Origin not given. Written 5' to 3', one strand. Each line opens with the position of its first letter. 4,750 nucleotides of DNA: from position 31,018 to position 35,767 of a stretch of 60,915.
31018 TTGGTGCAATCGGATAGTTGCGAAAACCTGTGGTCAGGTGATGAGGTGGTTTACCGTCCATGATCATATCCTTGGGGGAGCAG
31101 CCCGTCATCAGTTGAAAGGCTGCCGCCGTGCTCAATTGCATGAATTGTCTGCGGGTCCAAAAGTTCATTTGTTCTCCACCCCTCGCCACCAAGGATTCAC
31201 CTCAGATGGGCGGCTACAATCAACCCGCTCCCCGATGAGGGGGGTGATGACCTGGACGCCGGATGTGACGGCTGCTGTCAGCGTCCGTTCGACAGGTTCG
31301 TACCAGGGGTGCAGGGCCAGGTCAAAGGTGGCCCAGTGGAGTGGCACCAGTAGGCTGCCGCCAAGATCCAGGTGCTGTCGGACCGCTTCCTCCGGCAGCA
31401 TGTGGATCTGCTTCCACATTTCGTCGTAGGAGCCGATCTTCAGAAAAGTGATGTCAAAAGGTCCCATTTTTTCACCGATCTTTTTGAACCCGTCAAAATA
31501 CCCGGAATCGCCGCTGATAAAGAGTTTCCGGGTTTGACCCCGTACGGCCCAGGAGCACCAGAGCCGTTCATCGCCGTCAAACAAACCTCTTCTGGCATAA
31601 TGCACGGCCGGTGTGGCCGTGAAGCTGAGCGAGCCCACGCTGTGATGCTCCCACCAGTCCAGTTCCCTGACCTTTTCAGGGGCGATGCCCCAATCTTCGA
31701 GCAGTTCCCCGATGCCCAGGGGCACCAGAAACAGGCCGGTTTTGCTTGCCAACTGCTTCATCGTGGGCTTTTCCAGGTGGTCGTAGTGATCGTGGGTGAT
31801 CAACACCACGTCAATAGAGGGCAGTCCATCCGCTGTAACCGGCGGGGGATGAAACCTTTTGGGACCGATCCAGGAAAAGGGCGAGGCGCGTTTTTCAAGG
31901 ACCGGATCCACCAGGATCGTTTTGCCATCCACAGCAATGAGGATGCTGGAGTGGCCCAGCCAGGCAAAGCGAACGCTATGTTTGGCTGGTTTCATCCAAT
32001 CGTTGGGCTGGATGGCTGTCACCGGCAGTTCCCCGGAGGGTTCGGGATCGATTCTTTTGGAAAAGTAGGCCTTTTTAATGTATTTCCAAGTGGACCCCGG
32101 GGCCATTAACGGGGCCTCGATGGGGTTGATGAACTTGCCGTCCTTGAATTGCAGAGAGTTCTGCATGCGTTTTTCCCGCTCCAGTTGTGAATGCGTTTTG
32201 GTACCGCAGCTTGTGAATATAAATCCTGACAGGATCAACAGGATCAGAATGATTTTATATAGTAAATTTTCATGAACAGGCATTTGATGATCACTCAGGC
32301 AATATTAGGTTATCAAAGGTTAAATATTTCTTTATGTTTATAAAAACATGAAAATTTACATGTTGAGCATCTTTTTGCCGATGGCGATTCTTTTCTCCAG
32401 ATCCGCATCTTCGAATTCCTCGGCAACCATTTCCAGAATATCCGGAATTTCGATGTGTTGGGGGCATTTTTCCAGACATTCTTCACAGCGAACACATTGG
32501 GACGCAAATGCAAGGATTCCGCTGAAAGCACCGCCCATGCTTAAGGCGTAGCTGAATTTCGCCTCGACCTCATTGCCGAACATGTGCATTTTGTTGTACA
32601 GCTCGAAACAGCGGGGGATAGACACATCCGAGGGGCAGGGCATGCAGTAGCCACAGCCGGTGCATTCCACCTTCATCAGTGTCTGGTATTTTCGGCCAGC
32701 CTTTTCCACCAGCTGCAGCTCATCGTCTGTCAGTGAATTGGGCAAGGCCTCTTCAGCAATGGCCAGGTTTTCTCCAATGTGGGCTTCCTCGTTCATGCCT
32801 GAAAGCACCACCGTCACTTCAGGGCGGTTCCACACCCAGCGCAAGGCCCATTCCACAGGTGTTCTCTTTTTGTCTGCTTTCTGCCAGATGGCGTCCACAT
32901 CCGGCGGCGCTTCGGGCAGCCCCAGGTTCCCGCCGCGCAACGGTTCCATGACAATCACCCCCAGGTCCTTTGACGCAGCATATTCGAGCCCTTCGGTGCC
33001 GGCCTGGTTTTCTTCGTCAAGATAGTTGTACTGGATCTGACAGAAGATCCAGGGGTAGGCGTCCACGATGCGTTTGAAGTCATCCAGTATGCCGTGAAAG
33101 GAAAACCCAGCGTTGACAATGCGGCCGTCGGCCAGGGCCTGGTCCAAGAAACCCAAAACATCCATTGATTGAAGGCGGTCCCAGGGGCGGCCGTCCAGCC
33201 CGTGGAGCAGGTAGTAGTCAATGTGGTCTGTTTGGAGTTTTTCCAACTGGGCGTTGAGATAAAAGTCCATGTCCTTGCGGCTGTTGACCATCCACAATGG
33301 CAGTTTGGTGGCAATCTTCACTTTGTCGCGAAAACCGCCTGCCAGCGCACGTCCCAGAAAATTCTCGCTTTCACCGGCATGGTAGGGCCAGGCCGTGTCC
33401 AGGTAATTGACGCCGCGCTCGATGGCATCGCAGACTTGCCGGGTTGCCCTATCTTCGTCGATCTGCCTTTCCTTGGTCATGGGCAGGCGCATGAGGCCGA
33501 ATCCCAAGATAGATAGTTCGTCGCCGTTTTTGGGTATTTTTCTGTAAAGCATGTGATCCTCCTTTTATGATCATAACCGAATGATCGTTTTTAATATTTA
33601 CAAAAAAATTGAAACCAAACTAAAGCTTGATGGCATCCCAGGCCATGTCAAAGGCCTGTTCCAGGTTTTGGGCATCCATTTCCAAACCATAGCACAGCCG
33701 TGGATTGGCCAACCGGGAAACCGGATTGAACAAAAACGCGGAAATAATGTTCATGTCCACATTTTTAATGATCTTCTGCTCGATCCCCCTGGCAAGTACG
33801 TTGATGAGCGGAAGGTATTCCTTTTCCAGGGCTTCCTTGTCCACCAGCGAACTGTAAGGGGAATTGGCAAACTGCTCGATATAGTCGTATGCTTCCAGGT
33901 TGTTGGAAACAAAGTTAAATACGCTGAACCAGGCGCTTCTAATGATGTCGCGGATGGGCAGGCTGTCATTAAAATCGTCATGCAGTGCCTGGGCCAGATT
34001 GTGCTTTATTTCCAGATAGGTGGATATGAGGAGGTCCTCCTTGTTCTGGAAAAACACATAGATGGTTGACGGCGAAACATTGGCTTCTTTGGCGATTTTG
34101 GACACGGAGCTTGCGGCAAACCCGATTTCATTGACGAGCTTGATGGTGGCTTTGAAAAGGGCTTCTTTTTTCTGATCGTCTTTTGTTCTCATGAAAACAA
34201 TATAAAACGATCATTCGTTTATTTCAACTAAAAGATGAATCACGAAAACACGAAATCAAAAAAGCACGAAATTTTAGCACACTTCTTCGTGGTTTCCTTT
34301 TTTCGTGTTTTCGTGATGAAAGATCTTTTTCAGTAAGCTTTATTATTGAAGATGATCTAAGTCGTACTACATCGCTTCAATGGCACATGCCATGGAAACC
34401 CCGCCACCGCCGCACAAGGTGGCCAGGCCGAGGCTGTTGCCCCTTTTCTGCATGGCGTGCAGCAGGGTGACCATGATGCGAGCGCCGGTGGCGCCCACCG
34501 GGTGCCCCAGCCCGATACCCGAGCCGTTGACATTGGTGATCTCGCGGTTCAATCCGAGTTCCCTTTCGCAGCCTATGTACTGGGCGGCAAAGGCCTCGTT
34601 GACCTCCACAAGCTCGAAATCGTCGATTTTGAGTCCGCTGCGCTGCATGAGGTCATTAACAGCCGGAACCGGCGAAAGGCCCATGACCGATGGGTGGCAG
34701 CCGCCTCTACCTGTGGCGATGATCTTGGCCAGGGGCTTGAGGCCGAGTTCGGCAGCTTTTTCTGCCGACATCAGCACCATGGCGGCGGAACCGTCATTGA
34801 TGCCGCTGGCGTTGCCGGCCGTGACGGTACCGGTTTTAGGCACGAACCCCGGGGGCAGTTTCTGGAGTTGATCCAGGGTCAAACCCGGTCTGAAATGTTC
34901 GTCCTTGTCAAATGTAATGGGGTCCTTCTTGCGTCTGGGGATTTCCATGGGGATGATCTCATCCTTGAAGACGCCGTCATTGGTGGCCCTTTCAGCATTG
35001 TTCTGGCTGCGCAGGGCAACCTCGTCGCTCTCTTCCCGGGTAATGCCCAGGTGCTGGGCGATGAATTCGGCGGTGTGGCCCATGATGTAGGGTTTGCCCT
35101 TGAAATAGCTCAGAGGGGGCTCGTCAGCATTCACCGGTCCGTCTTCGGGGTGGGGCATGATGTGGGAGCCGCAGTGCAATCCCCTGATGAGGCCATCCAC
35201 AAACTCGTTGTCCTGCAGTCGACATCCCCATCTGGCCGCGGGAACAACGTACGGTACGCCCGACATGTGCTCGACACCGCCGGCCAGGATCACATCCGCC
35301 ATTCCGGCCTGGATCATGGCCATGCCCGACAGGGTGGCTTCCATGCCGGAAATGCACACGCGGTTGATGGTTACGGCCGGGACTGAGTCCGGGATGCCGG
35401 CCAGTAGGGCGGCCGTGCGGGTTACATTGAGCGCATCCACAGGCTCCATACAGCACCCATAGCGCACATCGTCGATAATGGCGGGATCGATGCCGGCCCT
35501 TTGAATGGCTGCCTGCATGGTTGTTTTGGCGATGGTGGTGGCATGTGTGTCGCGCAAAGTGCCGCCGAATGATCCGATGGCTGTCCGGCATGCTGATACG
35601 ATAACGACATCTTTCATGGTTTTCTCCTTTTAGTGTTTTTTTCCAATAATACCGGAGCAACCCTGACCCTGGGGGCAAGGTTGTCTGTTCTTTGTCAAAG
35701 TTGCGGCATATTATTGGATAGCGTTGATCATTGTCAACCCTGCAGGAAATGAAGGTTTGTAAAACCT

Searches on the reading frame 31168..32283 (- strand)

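Call 58: search_protein_families(library=pfam, proteins=[window:31168-32283:-], max_evalue=0.00001)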
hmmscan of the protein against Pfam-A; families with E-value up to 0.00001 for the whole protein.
window:31168-32283:- (372 aa): 3 families
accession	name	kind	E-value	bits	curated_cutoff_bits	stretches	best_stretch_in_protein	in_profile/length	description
PF12706.13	Lactamase_B_2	-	2.3e-44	151.9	27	1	122-317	2-200/200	Beta-lactamase superfamily domain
PF13483.12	Lactamase_B_3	-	1.2e-13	51.8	24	1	107-285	3-135/160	Beta-lactamase superfamily domain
PF00753.33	Lactamase_B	-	1.7e-07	31.8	22.7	1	108-169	3-56/196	Metallo-beta-lactamase superfamily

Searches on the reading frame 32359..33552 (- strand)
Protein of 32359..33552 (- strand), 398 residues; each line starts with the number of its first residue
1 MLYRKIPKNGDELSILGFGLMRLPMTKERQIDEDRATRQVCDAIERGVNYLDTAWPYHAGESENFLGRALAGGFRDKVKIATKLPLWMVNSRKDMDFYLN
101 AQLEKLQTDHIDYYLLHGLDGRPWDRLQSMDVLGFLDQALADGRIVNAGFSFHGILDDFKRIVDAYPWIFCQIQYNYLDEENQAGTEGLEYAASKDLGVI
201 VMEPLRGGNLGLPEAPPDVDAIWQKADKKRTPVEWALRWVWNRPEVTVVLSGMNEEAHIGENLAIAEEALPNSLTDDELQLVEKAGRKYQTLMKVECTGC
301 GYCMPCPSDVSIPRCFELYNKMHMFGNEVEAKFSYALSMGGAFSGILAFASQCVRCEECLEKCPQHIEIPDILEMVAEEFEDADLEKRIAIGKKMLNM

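Call 58: search_protein_families(library=pfam, proteins=[window:32359-33552:-], max_evalue=0.00001)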
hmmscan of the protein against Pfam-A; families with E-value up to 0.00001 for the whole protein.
window:32359-33552:- (398 aa): 4 families
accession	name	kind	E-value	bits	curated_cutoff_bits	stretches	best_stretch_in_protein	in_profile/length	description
PF00248.27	Aldo_ket_red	-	4.6e-39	134.7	24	1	16-272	2-280/291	Aldo/keto reductase family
PF13187.11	Fer4_9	-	6.5e-10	39.3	27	1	296-366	1-50/52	4Fe-4S dicluster domain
PF14697.11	Fer4_21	-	3.4e-06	27.5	35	0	277-308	21-53/59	4Fe-4S dicluster domain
PF13237.11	Fer4_10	-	5.1e-06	26.8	25.5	0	351-384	7-32/53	4Fe-4S dicluster domain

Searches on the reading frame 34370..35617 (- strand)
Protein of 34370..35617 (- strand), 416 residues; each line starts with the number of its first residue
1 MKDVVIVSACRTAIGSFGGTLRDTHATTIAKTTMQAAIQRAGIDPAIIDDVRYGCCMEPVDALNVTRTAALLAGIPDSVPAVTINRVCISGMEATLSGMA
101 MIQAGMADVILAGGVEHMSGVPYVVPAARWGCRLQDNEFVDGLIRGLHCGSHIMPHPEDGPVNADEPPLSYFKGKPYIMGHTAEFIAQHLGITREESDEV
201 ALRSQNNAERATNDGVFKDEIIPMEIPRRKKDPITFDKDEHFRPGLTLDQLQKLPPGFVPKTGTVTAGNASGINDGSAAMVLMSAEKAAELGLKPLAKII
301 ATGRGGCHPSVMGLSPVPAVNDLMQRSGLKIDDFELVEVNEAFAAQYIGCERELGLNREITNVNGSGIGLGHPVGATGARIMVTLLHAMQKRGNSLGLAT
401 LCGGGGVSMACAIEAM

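Call 58: search_protein_families(library=pfam, proteins=[window:34370-35617:-], max_evalue=0.00001)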
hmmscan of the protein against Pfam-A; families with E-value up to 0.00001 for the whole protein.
window:34370-35617:- (416 aa): 2 families
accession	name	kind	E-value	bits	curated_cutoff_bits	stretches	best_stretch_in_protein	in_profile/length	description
PF00108.29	Thiolase_N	-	5.7e-83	278.7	26.4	2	177-285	153-259/260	Thiolase, N-terminal domain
PF02803.24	Thiolase_C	-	2.1e-40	137.6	27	1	293-414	1-122/123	Thiolase, C-terminal domain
